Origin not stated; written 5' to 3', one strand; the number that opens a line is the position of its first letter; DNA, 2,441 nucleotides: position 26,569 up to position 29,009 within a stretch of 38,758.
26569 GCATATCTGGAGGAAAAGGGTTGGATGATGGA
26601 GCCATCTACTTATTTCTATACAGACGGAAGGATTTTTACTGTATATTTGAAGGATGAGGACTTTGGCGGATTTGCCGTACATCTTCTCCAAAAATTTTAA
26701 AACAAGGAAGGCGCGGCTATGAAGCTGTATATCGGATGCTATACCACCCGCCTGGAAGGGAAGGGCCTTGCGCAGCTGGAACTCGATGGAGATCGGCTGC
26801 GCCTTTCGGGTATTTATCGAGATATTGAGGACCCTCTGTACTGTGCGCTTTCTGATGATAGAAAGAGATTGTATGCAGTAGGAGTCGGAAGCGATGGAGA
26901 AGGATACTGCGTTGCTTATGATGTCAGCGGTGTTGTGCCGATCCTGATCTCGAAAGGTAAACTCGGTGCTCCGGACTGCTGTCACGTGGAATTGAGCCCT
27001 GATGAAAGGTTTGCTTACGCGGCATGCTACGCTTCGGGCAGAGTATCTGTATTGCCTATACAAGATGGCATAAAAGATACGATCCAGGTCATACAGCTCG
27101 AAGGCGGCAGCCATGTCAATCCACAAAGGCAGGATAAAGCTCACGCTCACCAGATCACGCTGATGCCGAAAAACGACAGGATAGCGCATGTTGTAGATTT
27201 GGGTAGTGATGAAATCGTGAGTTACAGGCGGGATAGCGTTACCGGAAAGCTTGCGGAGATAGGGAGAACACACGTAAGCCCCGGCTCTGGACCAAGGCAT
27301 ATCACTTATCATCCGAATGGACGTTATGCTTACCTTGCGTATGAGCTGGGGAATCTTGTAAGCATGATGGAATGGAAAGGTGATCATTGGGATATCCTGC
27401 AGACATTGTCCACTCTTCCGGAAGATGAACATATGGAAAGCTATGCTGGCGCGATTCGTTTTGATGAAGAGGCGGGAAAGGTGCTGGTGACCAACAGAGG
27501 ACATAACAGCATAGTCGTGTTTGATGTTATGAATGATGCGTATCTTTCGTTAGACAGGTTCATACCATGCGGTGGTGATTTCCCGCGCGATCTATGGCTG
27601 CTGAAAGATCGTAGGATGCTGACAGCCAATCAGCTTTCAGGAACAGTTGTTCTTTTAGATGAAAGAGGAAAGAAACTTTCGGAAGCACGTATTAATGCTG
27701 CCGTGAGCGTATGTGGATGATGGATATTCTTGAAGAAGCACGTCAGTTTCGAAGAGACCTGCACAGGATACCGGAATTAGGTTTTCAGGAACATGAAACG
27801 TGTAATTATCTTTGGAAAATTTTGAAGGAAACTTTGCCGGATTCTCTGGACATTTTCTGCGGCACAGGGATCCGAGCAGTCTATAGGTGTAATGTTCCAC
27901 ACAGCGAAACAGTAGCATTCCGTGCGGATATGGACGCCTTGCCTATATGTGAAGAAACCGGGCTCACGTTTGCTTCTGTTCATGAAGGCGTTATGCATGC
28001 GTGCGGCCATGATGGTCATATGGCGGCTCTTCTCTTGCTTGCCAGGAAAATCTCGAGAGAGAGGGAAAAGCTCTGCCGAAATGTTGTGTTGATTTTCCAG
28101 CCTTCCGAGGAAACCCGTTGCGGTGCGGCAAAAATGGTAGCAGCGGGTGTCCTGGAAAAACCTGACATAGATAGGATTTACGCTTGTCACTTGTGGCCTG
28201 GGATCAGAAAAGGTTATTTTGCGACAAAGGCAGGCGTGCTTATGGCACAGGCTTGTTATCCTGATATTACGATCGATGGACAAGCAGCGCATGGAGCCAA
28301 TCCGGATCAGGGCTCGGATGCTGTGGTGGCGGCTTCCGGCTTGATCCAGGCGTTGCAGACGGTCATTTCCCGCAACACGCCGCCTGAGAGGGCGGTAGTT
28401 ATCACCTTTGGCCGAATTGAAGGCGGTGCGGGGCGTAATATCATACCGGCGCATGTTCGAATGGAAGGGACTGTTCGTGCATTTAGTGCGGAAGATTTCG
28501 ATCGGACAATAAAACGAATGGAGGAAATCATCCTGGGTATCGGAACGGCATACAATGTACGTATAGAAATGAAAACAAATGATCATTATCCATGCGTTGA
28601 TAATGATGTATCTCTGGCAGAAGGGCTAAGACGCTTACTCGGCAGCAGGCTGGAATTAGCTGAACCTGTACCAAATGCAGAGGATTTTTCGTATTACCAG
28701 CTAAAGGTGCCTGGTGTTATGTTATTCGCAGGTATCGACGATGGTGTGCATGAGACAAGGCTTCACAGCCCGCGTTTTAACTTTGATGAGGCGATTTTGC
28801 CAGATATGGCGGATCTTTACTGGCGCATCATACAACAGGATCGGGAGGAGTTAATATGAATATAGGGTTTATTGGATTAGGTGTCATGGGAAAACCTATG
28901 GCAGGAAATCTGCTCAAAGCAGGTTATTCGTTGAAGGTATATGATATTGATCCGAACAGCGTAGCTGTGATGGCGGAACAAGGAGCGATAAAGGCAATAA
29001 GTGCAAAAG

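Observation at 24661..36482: Twelve-gene string with no sugar kinase: candidate undescribed oxidative route from an imported glycoside to C3/C4 acids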

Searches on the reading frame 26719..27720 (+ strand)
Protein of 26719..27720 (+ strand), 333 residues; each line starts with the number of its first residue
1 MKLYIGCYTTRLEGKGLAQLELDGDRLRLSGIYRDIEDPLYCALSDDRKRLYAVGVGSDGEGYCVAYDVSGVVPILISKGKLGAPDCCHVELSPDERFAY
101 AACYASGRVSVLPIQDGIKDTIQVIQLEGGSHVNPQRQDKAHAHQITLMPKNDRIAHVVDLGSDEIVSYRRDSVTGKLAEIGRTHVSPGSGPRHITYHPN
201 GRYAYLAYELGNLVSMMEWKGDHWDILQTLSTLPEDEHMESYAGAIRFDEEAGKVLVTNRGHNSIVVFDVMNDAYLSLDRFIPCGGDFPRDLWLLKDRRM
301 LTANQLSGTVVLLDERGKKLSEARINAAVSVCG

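Call 3: search_protein_families(library=pfam, proteins=[window:26719-27720:+])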
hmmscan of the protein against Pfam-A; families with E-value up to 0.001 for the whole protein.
window:26719-27720:+ (333 aa): 1 family
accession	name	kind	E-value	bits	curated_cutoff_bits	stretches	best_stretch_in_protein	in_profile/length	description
PF10282.15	Lactonase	-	2.3e-68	231.4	21.7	1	2-313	1-318/344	Lactonase, 7-bladed beta-propeller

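Call 5: search_protein_families(library=ncbifam, proteins=[window:26719-27720:+], max_evalue=0.00001)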
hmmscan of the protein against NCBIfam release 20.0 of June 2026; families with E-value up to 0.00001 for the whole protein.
window:26719-27720:+ (333 aa): 2 families
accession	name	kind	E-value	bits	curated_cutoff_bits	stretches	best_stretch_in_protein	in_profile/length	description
NF050136.1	PGL_lacton_Staph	exception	1.6e-47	162.2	500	1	3-318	3-319/341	6-phosphogluconolactonase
NF008258.1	PRK11028.1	equivalog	2.4e-18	66.3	370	1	45-274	44-262/330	6-phosphogluconolactonase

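Call 64: search_solved_structures(query=window:26719-27720:+, max_evalue=0.00001)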
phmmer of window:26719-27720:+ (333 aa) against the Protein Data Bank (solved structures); distinct sequences matched with E-value up to 0.00001: 7.
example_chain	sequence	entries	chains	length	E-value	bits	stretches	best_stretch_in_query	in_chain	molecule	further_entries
3hfq_A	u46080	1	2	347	9.9e-34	120.1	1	3-306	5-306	uncharacterized protein lp_2219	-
3fgb_A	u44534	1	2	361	1e-21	80.6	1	3-231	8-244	uncharacterized protein Q89ZH8_BACTN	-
6igb_A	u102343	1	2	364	1.3e-19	73.6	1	3-305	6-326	Periplasmic gluconolactonase, PpgL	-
3scy_A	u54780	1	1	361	1.9e-18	69.8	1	4-231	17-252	Hypothetical bacterial 6-phosphogluconolactonase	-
6nau_A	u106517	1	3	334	3.6e-15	59.1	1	48-314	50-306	6-phosphogluconolactonase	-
4qrj_A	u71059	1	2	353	8.2e-15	57.9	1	25-230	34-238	putative 6-phosphogluconolactonase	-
1ri6_A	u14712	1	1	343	3.6e-14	55.8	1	44-285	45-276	putative isomerase ybhE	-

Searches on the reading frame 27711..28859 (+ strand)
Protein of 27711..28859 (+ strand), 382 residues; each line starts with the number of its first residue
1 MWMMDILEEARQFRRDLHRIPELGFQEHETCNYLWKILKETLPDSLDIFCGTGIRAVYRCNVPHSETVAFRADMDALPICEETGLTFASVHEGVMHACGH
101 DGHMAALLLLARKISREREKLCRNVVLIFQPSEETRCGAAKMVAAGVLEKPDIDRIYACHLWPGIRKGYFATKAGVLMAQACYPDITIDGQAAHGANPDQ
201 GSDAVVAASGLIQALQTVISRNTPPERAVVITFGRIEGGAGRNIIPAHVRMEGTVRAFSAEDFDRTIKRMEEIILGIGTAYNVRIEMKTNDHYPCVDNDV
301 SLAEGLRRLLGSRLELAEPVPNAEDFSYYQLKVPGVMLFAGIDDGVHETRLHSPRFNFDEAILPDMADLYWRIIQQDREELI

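Call 3: search_protein_families(library=pfam, proteins=[window:27711-28859:+])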
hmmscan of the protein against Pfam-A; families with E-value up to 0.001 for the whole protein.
window:27711-28859:+ (382 aa): 2 families
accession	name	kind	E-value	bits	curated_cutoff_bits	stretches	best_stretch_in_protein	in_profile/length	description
PF01546.33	Peptidase_M20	-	4.8e-35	121.8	24.6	1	69-375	1-205/206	Peptidase family M20/M25/M40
PF07687.19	M20_dimer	-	3.4e-12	46.7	21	1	186-274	11-99/107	Peptidase dimerisation domain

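Call 5: search_protein_families(library=ncbifam, proteins=[window:27711-28859:+], max_evalue=0.00001)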
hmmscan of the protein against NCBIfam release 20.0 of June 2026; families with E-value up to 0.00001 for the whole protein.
window:27711-28859:+ (382 aa): 18 families
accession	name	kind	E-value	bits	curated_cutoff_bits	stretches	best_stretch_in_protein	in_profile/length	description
TIGR01891.1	amidohydrolases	subfamily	2.2e-91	306.7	153.75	1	11-363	2-363/366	amidohydrolase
NF038260.1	ectoine_DoeB_2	equivalog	8e-86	288.3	550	1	5-373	3-375/378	N(2)-acetyl-L-2,4-diaminobutanoate deacetylase DoeB2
NF040868.1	carboxypep_CpsA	equivalog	1.4e-76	257.8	500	1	8-363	13-375/391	carboxypeptidase CpsA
TIGR01892.1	AcOrn-deacetyl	equivalog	1e-11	44.5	297.7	1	97-316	97-314/365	acetylornithine deacetylase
TIGR01879.1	hydantase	subfamily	1.7e-10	40.4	204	1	181-316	207-341/401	hydantoinase/carbamoylase family amidase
TIGR01910.1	DapE-ArgE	subfamily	5.6e-10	39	217.6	1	102-291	108-297/373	ArgE/DapE family deacylase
TIGR01900.1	dapE-gram_pos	equivalog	5.8e-10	38.6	304.2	1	24-290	19-275/351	succinyl-diaminopimelate desuccinylase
NF005602.0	PRK07338.1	equivalog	7.2e-10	38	357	1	184-289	208-310/409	hydrolase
NF058540.1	Ncarbamyl_ErtE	equivalog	4.6e-09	35.4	520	1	185-306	221-345/418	N-carbamyl-l-glutamate amidohydrolase ErtE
NF006365.0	PRK08588.1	subfamily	1.4e-08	34.5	289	1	185-297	182-299/383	succinyl-diaminopimelate desuccinylase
NF005710.0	PRK07522.1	subfamily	2.3e-08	33.6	412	1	185-299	186-314/391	acetylornithine deacetylase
NF006771.0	PRK09290.1-5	subfamily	2.4e-08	32.9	399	1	185-291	219-325/413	allantoate amidohydrolase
NF006769.0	PRK09290.1-3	subfamily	4e-08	32.3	452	1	183-308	219-344/417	allantoate amidohydrolase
NF004788.0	PRK06133.1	subfamily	7.8e-08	31.6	349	1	126-274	170-307/417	glutamate carboxypeptidase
NF006775.0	PRK09290.2-5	equivalog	8.1e-07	28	479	1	185-309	223-347/419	allantoate amidohydrolase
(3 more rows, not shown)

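Call 19: search_solved_structures(query=window:27711-28859:+, max_evalue=1e-20)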
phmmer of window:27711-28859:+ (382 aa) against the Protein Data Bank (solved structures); distinct sequences matched with E-value up to 1e-20: 5.
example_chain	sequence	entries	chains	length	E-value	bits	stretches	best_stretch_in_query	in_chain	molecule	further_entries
1ysj_A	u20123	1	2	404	5.9e-63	216.3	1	12-364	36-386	protein yxeP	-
4ewt_A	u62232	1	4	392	6.9e-61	209.5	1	12-366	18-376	Peptidase, M20/M25/M40 family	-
1xmb_A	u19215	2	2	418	1.3e-51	179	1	12-371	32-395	IAA-amino acid hydrolase homolog 2 | IAA-amino acid hydrolase ILR1-like 2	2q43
6slf_A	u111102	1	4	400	1.4e-40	142.7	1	4-338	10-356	N-alpha-acyl-glutamine aminoacylase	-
3io1_A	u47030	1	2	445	1.7e-28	102.9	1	65-289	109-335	Aminobenzoyl-glutamate utilization protein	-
